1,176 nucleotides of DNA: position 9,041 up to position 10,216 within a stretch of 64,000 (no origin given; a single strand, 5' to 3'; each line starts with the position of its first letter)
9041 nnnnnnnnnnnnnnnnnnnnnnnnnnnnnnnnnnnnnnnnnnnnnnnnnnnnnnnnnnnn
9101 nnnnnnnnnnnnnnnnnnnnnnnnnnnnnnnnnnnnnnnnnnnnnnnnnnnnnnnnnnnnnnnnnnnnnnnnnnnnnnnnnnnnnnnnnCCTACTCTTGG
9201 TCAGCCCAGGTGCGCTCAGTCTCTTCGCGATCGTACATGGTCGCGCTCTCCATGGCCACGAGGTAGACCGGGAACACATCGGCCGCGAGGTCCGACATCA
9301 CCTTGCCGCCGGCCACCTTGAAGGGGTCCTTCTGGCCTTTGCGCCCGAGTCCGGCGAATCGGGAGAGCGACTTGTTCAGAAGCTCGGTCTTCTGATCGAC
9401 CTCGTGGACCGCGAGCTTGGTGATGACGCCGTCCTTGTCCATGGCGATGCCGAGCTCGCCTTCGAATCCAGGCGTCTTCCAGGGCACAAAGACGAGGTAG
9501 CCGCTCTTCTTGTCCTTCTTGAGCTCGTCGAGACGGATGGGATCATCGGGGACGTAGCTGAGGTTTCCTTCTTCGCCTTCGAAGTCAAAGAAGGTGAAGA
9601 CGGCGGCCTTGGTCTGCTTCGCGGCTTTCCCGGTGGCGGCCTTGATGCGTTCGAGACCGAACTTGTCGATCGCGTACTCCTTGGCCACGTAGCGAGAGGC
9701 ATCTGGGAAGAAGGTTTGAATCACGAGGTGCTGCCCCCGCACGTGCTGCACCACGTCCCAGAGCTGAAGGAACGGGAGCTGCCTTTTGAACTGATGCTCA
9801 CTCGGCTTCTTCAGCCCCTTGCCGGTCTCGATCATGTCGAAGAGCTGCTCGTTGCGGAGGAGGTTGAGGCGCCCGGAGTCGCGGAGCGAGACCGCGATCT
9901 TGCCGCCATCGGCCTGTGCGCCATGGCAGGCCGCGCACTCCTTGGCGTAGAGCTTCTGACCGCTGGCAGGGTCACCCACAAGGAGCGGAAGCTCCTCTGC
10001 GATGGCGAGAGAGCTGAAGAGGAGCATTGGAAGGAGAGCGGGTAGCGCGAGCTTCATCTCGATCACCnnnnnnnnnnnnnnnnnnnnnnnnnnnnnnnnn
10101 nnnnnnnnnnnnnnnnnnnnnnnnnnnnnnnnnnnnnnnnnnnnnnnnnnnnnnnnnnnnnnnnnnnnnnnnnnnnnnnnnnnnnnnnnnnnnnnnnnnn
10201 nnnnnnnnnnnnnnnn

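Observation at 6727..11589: Tight six-gene periplasmic redox operon: DsbA-like (with extra Cys-rich domain), secreted protein, cytochrome c, Cys-cluster mini-protein, GlcD-like FAD oxidase, Lon-N domain protein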

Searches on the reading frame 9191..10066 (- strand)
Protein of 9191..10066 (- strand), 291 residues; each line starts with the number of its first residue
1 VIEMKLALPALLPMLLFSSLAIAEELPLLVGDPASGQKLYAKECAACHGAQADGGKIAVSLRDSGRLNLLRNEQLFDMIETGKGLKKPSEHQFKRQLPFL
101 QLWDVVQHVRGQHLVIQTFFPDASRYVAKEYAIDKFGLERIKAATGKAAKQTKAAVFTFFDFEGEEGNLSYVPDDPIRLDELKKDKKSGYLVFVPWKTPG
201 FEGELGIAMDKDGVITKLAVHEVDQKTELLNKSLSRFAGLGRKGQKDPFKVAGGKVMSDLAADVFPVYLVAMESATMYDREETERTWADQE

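Call 3: search_protein_families(library=pfam, proteins=[window:9191-10066:-], max_evalue=0.1)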
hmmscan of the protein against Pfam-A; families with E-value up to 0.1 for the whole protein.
window:9191-10066:- (291 aa): 2 families
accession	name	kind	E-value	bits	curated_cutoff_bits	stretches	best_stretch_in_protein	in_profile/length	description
PF13442.11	Cytochrome_CBB3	-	1.5e-08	35.2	27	1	32-107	2-66/68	Cytochrome C oxidase, cbb3-type, subunit III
PF00034.26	Cytochrom_C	-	6e-06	27.9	21.3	1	34-109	2-86/90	Cytochrome c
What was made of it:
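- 9191..10057 (-): Module A, gene 3: exported mono-haem class I cytochrome c fused to a 180-aa C-terminal domain. Pfam Cytochrome_CBB3 at 35 bits (call 3).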

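Call 4: search_protein_families(library=ncbifam, proteins=[window:9191-10066:-], max_evalue=0.1)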
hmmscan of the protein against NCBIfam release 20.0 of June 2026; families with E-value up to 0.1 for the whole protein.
window:9191-10066:- (291 aa): 10 families
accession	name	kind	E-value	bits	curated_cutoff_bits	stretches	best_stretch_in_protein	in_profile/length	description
NF011054.0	PRK14486.1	equivalog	2.4e-08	33.8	447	1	34-113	216-291/294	putative bifunctional cbb3-type cytochrome c oxidase subunit II/cytochrome c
NF045773.1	cytochro_C550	exception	0.00013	21.8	125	1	34-90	50-102/118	cytochrome c550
NF050122.1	bc1_QcrC_actin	exception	0.00016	21.1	200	1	34-62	42-70/253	cytochrome bc1 complex diheme cytochrome c subunit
TIGR00782.1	ccoP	equivalog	0.00021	20.7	179.95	1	34-92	108-166/285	cytochrome-c oxidase, cbb3-type subunit III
NF045774.1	cytochro_C551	exception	0.00043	20.2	118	1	34-84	40-87/110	cytochrome c551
TIGR04494.1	c550_PedF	equivalog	0.00096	19.1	122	1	36-63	54-81/133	cytochrome c-550 PedF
TIGR03874.1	4cys_cytochr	equivalog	0.0025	17.6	161.75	1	35-83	35-81/143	c-type cytochrome, methanol metabolism-related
NF045930.1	Cytc6PetJCyano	equivalog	0.0038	17.1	135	1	14-49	9-44/110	cytochrome c6 PetJ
TIGR02603.1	CxxCH_TIGR02603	domain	0.0047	16.9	68.15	1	31-64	1-34/134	putative heme-binding domain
TIGR03872.1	cytochrome_MoxG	equivalog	0.014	15.5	147.8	1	35-64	46-74/133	cytochrome c(L), periplasmic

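Call 12: find_homologous_proteins(query=window:9191-10057:-, max_evalue=0.001)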
Query window:9191-10057:- (288 aa): 110 proteins with E <= 0.001 among 1873 candidates.
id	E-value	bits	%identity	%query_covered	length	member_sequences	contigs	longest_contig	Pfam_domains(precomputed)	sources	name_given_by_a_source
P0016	3.7e-188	642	100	100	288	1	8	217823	PF13442.12,PF00034.27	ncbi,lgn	-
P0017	1.1e-181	621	100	97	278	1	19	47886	PF13442.12,PF00034.27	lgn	-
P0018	1.5e-162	558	86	100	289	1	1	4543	PF13442.12,PF00034.27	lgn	-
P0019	9.9e-154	529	81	100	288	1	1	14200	PF13442.12,PF00034.27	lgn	-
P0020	2.5e-153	528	83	94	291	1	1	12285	PF13442.12,PF00034.27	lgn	-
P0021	3.7e-149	514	84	93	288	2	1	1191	PF13442.12,PF00034.27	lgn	-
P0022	2.6e-118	413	67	93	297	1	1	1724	PF13442.12,PF00034.27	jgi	jgi:hypothetical protein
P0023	1.2e-113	397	65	92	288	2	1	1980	PF13442.12,PF00034.27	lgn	-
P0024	1.3e-113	397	61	99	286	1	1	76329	PF13442.12,PF00034.27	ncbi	-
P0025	2.0e-112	393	62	100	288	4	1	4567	PF13442.12,PF00034.27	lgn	-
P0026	2.9e-112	393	63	96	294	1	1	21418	PF13442.12,PF00034.27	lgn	-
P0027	2.0e-111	390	60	99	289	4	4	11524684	PF13442.12,PF00034.27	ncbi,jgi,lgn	ncbi:MAG: c-type cytochrome [Deltaproteobacteria bacterium]|jgi:hypothetical protein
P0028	7.4e-111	388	62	98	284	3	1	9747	PF13442.12,PF00034.27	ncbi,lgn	-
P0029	7.6e-111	388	61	99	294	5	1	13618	PF13442.12,PF00034.27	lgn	-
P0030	9.4e-111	388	61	98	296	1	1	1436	PF13442.12,PF00034.27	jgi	jgi:hypothetical protein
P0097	3.7e-81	291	52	91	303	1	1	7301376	PF13442.12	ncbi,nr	ncbi:MAG: hypothetical protein IPK13_00790 [Deltaproteobacteria bacterium]|nr:hypothetical protein [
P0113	7.1e-59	218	46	97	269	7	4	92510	-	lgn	-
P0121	3.9e-49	186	40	92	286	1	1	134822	-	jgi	jgi:hypothetical protein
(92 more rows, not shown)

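Call 13: find_encoding_contigs(protein=P0027, flank=8000, max_places=1)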
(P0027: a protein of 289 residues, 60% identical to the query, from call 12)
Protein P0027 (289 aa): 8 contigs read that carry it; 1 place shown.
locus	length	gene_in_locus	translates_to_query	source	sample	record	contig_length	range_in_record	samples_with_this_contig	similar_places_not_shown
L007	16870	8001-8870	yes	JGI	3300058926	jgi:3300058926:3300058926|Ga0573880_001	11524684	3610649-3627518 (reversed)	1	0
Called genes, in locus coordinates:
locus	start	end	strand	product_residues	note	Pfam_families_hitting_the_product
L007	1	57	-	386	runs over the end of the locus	PF01551:Peptidase_M23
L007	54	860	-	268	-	-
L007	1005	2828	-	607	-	PF01694:Rhomboid, PF13428:TPR_14 (faint)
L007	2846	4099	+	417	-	-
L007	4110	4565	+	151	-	PF00085:Thioredoxin, PF13098:Thioredoxin_2, PF13905:Thioredoxin_8 (faint)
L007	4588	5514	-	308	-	PF16697:Yop-YscD_cpl, PF00498:FHA, PF00990:GGDEF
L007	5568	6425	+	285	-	PF13432:TPR_16 (weak), PF14559:TPR_19 (weak)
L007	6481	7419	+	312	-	PF13462:Thioredoxin_4, PF01323:DSBA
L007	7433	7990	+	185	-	-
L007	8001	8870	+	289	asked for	PF00034:Cytochrom_C (weak), PF13442:Cytochrome_CBB3 (weak)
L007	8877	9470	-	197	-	PF00440:TetR_N, PF13305:TetR_C_33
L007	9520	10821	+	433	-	PF00795:CN_hydrolase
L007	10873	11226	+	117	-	-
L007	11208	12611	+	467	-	PF01565:FAD_binding_4, PF02913:FAD-oxidase_C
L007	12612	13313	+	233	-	PF02190:LON_substr_bdg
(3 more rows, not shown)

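Call 14: find_encoding_contigs(protein=P0097, flank=8000, max_places=1)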
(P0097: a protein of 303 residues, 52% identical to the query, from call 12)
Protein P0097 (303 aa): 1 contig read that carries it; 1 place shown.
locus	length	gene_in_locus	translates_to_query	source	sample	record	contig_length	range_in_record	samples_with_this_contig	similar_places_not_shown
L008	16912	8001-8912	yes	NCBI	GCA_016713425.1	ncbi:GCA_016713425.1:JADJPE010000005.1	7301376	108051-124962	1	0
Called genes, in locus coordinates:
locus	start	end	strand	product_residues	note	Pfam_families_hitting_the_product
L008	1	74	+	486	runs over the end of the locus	PF07732:Cu-oxidase_3, PF00394:Cu-oxidase (weak), PF07731:Cu-oxidase_2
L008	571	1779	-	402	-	PF01551:Peptidase_M23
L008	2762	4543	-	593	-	PF01694:Rhomboid, PF13428:TPR_14 (faint), PF14559:TPR_19 (faint)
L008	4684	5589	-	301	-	PF16697:Yop-YscD_cpl, PF00498:FHA, PF00990:GGDEF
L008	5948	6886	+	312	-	PF13462:Thioredoxin_4, PF01323:DSBA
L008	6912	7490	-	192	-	-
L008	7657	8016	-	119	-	-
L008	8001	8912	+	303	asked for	PF13442:Cytochrome_CBB3 (weak)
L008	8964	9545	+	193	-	-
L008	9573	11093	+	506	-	PF01565:FAD_binding_4, PF02913:FAD-oxidase_C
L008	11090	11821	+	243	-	PF02190:LON_substr_bdg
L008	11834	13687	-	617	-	-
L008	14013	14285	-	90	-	-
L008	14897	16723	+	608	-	-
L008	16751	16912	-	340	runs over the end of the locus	PF00805:Pentapeptide (weak)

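Call 15: find_encoding_contigs(protein=P0121, flank=8000, max_places=1)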
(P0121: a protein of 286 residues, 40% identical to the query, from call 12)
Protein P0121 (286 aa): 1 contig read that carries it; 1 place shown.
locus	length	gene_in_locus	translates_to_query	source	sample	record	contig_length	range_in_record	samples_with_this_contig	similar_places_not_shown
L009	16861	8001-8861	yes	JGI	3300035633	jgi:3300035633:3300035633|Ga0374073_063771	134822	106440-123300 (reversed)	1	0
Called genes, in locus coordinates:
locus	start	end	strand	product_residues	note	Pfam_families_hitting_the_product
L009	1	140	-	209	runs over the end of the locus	PF00117:GATase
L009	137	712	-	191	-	PF00475:IGPD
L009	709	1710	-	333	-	PF00155:Aminotran_1_2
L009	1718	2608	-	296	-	PF01634:HisG, PF08029:HisG_C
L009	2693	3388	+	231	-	PF07298:NnrU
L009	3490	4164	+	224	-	PF00383:dCMP_cyt_deam_1, PF08211:dCMP_cyt_deam_2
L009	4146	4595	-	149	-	PF00571:CBS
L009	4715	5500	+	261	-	PF02110:HK, PF08543:Phos_pyr_kin (weak)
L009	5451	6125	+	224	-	PF02581:TMP-TENI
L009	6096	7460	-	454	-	PF01425:Amidase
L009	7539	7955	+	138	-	-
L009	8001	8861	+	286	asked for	-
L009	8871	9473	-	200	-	PF14378:PAP2_3 (weak), PF01569:PAP2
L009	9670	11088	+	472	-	PF00072:Response_reg, PF00158:Sigma54_activat, PF14532:Sigma54_activ_2, PF07728:AAA_5 (weak), PF25601:AAA_lid_14, PF02954:HTH_8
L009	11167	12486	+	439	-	PF00512:HisKA, PF02518:HATPase_c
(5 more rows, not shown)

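Call 16: find_encoding_contigs(protein=P0113, flank=8000, max_places=1)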
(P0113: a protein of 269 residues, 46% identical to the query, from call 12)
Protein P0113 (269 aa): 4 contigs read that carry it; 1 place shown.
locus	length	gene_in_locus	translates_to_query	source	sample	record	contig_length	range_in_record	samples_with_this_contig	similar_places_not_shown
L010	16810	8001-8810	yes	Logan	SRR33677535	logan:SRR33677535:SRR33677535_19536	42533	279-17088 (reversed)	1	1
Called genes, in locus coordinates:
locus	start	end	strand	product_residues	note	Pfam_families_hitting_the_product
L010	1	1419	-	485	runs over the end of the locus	PF18458:XPB_DRD, PF04851:ResIII, PF00270:DEAD, PF16203:ERCC3_RAD25_C, PF00271:Helicase_C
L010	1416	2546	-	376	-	PF01266:DAO (faint), PF07992:Pyr_redox_2, PF12831:FAD_oxidored (weak), PF13450:NAD_binding_8 (faint), PF13738:Pyr_redox_3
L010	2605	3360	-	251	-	PF01925:TauE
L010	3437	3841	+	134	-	-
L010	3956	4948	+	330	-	-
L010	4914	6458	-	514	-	PF01694:Rhomboid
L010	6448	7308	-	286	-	PF16697:Yop-YscD_cpl, PF00498:FHA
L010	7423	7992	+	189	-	-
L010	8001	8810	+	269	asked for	-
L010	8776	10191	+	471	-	PF01565:FAD_binding_4, PF02913:FAD-oxidase_C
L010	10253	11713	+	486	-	PF05157:MshEN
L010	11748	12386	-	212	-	PF00925:GTP_cyclohydro2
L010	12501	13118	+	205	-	PF01227:GTP_cyclohydroI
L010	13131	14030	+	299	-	PF01430:HSP33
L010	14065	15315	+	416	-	PF00171:Aldedh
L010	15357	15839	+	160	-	PF01878:EVE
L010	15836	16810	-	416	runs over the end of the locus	?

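Call 21: find_related_loci(query=A2, collection=genome_contigs, flank=10000)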
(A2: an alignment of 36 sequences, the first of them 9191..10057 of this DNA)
Query A2 (288 aa) in genome_contigs; peptide patterns used: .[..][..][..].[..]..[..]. (x = any residue, [..] = any of these).
58 stretches matched a pattern; 10 encode a relative of the query (tblastn E <= 1e-3); 10 distinct loci.
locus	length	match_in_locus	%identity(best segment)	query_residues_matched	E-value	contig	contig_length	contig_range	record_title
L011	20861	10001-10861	60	1-286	2e-118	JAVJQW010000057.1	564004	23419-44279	MAG: Deltaproteobacteria bacterium isolate D1-CHI-08 k141_3397, whole genome shotgun sequence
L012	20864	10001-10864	61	1-288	4e-112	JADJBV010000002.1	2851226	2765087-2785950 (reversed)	MAG: Deltaproteobacteria bacterium isolate Aved_18-Q3-R54-62_BAT3C.540 tig00000449-10-28489590, whole genome shotgun seq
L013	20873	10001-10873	57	1-288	3e-105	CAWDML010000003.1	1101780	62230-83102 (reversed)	MAG: uncultured delta proteobacterium isolate MFD04944.bin.2.99 genome assembly, contig: contig_26438, whole genome shot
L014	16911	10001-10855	50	9-288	2e-91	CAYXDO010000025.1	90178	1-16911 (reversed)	MAG TPA_asm: uncultured Myxococcales bacterium isolate binchicken_co232_77 genome assembly, contig: NODE_372_length_9017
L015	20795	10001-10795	52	24-286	3e-89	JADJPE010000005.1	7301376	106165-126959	MAG: Deltaproteobacteria bacterium isolate Fred_18-Q3-R57-64_BATAC.308 tig01546525-10-72987380, whole genome shotgun seq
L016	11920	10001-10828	47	3-287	2e-79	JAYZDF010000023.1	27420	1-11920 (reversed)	MAG: Myxococcota bacterium isolate XB_MAG1247 DB_MAG1247_0023, whole genome shotgun sequence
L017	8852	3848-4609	44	27-286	6e-65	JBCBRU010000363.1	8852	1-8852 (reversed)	MAG: Myxococcota bacterium isolate J06636_7 k141_185973_length_8852_cov_19.8814, whole genome shotgun sequence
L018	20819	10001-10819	36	2-286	1e-52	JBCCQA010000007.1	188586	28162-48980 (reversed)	MAG: Myxococcota bacterium isolate P01_D01_bin.141 k141_2623139_length_188586_cov_31.4334, whole genome shotgun sequence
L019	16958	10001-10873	61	2-288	3e-112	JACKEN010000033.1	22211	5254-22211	MAG: Deltaproteobacteria bacterium isolate HK-STAS-MYXO-34 HK-STAS-MYXO-34_33, whole genome shotgun sequence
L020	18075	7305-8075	52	26-286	9e-79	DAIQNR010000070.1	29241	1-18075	MAG TPA_asm: Myxococcota bacterium isolate CTOTU7342 NODE_1652_length_29241_cov_14.339718, whole genome shotgun sequence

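Call 26: predict_structure(alignment_id=A2)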
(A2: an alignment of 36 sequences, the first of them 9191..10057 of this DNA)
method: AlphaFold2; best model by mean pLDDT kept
length: 288 residues; sequences in the alignment: 36
mean_pLDDT: 90.7   pTM: 0.86
mean pLDDT of the five models: 90.7, 90.1, 90.0, 88.7, 88.2
residues with pLDDT >= 90: 232; 70-90: 25; 50-70: 25; < 50: 6
segments of 3 or more residues with pLDDT < 50: none
pLDDT, mean of each block of 10 residues (from residue 1): 53 56 71 96 91 90 94 94 89 95 94 96 98 98 97 98 94 91 97 96 98 96 96 98 97 98 98 96 62
secondary structure, 60 per line:
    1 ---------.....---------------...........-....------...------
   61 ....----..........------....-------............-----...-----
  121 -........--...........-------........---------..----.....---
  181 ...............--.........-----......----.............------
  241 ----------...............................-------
elements in order: H10-14 H30-40 H42-45 H61-64 H69-78 H85-88 H96-107 E122-129 H132-142 E150-157 H173-177 E184-195 E198-206 E212-217 H222-234 H251-281
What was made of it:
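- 9191..10057 (-): AF2 model with pLDDT 90.7 (call 26).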

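Call 29: fold_search(model_id=the predicted structure, library=pdb)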
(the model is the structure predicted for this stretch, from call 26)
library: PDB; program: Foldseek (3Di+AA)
matches with E <= 10: 538; with E <= 0.001: 0
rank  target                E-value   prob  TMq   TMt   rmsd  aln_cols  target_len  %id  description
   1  5mxy                  1.7e-03  1.00  0.25  0.80   1.9        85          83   24  KustC0563 c-type cytochrome (released 2018-02-14)
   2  7o38                  1.8e-03  1.00  0.24  0.79   1.6        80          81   24  cytochrome C kustc0562 from Kuenenia stuttgartiensis (released 2021-10-13)
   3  1gjq_A                2.2e-03  0.91  0.23  0.13  17.3       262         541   11  Pseudomonas aeruginosa cd1 nitrite reductase reduced cyanide complex (released 2002-08-01)
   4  1bl9_A                3.5e-03  0.87  0.23  0.13  16.8       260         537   13  CONFORMATIONAL CHANGES OCCURRING UPON REDUCTION IN NITRITE REDUCTASE FROM PSEUDOMONAS AERUGINOSA (released 1999-04-27)
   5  6tsi_A                4.0e-03  0.80  0.23  0.13  18.0       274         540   12  cd1 nitrite reductase NirS with bound dihydro-heme d1 (released 2020-11-18)
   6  3dmi                  5.4e-03  1.00  0.23  0.71   2.3        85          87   21  Crystallization and Structural Analysis of Cytochrome c6 from the Diatom Phaeodactylum tricornutum at 1.5 A resolution (released 2009-03-17)
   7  2c8s                  5.8e-03  1.00  0.26  0.47   3.4        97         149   24  CYTOCHROME CL FROM METHYLOBACTERIUM EXTORQUENS (released 2005-12-08)
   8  4h0k_A                6.2e-03  1.00  0.24  0.76   2.4        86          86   27  Mutant m58h of Nostoc sp cytochrome c6 (released 2013-09-11)
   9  2xts_D                6.2e-03  1.00  0.21  0.29   5.4        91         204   21  Crystal Structure of the Sulfane Dehydrogenase SoxCD from Paracoccus pantotrophus (released 2010-12-08)
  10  4v2k                  8.4e-03  1.00  0.23  0.28   3.9       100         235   23  Crystal structure of the thiosulfate dehydrogenase TsdA in complex with thiosulfate (released 2015-02-18)
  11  1etp_A                8.4e-03  0.99  0.23  0.32   7.3       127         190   23  CRYSTAL STRUCTURE OF CYTOCHROME C4 FROM PSEUDOMONAS STUTZERI (released 1997-02-12)
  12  8yts_A                8.9e-03  1.00  0.22  0.66   3.6        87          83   17  The structure of the cytochrome c546/556 from Thioalkalivibrio paradoxus with unusual UV-Vis spectral features at atom (released 2024-04-24)
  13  5mxz                  1.0e-02  1.00  0.24  0.76   2.3        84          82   23  Kustc0563 Y40F mutant (released 2018-02-14)
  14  9krc_A                1.1e-02  1.00  0.24  0.71   2.6        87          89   24  CRYSTAL STRUCTURE OF OXIDIIZED CYTOCHROME C6 FROM SYNECHOCOCCUS ELONGATUS PCC 7942 (released 2025-01-29)
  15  6h5l_B                1.1e-02  0.99  0.23  0.29   8.5       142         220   15  Kuenenia stuttgartiensis reducing HAO-like protein complex Kustc0457/Kustc0458 (released 2019-04-10)
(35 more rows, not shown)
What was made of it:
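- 9191..10057 (-): The N-domain matches cytochromes c6 and kustc0563, target-normalised TM 0.7-0.8 (call 29).
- Closest known: Class I c-type cytochromes. Same: A single CXXCH, the same fold (target-normalised TM 0.7-0.8, call 29) and a Pfam match (call 3).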

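Call 68: find_encoding_contigs(protein=P0016, flank=3000, max_places=3)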
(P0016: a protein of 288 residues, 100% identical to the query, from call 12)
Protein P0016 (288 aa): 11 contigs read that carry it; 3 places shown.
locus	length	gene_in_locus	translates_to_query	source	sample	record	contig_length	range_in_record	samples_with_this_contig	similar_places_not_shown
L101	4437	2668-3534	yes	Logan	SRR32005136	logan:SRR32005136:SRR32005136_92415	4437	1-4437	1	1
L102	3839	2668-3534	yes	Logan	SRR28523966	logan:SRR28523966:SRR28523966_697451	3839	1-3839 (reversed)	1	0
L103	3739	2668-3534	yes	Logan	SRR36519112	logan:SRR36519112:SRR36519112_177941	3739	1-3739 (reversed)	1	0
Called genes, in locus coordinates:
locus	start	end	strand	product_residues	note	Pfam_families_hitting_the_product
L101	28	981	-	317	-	PF16697:Yop-YscD_cpl, PF00498:FHA, PF00990:GGDEF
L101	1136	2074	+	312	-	PF13462:Thioredoxin_4, PF01323:DSBA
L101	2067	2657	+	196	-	-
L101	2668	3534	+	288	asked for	PF00034:Cytochrom_C (weak), PF13442:Cytochrome_CBB3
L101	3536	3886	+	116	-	-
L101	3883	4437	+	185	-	?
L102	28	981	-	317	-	PF16697:Yop-YscD_cpl, PF00498:FHA, PF00990:GGDEF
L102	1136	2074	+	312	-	PF13462:Thioredoxin_4, PF01323:DSBA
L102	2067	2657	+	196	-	-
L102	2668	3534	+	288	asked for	PF00034:Cytochrom_C (weak), PF13442:Cytochrome_CBB3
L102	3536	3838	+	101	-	?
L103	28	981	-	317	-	PF16697:Yop-YscD_cpl, PF00498:FHA, PF00990:GGDEF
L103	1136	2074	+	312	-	PF13462:Thioredoxin_4, PF01323:DSBA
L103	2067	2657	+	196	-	-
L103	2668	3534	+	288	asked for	PF00034:Cytochrom_C (weak), PF13442:Cytochrome_CBB3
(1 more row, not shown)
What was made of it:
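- Checked: Public gene calls on identical contigs give the same lengths: 312, 196, 288 and 116 aa (call 68).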
